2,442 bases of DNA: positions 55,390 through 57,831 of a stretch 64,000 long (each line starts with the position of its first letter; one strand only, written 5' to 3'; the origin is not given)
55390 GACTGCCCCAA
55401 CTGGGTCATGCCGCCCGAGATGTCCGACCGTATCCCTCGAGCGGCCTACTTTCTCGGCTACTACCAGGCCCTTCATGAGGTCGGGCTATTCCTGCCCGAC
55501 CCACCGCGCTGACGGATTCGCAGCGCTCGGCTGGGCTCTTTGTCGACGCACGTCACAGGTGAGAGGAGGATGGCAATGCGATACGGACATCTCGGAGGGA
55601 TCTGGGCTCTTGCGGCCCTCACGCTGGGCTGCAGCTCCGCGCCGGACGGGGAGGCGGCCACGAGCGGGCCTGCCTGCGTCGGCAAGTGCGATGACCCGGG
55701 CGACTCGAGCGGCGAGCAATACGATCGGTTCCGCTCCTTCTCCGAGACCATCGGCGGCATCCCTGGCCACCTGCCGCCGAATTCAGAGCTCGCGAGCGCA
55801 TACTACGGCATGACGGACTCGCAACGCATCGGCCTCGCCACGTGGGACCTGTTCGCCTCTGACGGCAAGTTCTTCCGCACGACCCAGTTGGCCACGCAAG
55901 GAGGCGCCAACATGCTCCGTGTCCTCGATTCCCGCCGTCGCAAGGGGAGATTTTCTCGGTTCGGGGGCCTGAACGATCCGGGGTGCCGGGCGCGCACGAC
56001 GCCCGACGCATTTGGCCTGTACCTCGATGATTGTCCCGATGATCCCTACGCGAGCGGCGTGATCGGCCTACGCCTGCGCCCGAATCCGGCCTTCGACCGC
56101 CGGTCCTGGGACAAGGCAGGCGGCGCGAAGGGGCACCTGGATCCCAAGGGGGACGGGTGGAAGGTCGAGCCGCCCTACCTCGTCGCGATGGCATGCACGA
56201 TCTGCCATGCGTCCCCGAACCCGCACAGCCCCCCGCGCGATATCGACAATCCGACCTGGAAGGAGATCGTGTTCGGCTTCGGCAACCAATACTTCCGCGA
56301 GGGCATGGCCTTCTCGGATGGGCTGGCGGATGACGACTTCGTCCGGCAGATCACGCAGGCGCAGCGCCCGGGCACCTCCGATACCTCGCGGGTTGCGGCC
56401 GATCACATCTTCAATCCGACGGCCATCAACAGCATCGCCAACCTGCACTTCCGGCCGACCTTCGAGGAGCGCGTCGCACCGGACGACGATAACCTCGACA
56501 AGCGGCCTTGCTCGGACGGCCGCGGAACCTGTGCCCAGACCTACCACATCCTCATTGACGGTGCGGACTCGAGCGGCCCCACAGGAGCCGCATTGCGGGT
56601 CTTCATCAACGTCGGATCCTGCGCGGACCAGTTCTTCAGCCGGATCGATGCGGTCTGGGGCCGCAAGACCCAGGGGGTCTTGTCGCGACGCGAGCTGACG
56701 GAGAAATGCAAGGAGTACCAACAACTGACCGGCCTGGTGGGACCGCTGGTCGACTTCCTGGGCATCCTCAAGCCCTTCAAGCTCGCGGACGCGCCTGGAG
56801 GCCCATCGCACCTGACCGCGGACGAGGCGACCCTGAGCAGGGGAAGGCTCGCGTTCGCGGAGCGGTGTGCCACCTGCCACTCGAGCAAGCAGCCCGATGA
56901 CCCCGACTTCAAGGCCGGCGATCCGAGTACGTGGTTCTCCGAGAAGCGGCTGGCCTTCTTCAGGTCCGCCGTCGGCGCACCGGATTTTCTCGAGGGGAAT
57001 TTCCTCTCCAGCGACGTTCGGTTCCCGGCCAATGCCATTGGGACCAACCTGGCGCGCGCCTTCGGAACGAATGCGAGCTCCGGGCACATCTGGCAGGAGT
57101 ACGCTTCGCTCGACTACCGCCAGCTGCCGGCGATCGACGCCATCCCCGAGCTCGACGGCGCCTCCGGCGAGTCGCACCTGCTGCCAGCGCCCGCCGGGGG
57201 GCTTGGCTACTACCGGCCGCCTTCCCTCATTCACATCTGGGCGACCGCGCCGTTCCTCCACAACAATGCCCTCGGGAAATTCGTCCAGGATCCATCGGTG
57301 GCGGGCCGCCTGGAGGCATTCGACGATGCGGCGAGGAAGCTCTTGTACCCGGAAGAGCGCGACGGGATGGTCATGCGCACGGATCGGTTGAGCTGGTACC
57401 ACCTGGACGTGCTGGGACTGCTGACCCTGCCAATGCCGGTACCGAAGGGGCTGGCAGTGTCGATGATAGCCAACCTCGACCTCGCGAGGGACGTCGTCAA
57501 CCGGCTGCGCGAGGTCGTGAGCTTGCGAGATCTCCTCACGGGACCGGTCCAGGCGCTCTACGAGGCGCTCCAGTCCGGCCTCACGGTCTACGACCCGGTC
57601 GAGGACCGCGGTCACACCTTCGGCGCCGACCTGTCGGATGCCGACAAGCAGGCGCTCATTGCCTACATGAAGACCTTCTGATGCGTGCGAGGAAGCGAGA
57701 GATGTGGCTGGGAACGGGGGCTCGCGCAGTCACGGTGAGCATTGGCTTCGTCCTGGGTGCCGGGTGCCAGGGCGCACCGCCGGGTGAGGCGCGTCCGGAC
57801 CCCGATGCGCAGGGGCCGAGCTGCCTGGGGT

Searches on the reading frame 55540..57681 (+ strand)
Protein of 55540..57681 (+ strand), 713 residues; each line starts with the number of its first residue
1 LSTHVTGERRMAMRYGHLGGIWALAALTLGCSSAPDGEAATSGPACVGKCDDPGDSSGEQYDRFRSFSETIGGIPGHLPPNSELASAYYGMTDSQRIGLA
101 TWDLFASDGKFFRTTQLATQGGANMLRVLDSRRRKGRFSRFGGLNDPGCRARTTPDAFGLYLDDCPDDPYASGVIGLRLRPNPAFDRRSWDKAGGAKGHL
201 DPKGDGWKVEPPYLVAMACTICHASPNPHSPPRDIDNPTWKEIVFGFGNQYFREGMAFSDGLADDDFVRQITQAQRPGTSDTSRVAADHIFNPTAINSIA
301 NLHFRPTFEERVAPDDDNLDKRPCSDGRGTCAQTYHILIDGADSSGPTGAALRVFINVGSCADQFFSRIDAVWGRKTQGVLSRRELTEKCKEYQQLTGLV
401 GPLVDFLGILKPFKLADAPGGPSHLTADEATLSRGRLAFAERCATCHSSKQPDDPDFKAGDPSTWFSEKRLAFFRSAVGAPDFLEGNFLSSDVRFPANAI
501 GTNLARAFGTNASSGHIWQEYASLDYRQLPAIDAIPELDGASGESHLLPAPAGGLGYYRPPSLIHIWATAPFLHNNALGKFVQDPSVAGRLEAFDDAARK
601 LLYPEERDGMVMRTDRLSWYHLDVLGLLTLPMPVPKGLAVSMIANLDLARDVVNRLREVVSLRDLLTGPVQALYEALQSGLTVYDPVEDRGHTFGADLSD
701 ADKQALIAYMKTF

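Call 74: search_protein_families(library=pfam, proteins=[window:55540-57681:+], max_evalue=0.001)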
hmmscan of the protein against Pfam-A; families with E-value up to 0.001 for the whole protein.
window:55540-57681:+ (713 aa): 2 families
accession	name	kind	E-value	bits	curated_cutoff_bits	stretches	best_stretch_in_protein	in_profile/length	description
PF13442.11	Cytochrome_CBB3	-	2e-05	25.3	27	0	431-456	2-26/68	Cytochrome C oxidase, cbb3-type, subunit III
PF21419.2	RoxA-like_Cyt-c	-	0.00042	20.3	26.7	1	558-575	2-19/39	RoxA-like, cytochrome c-like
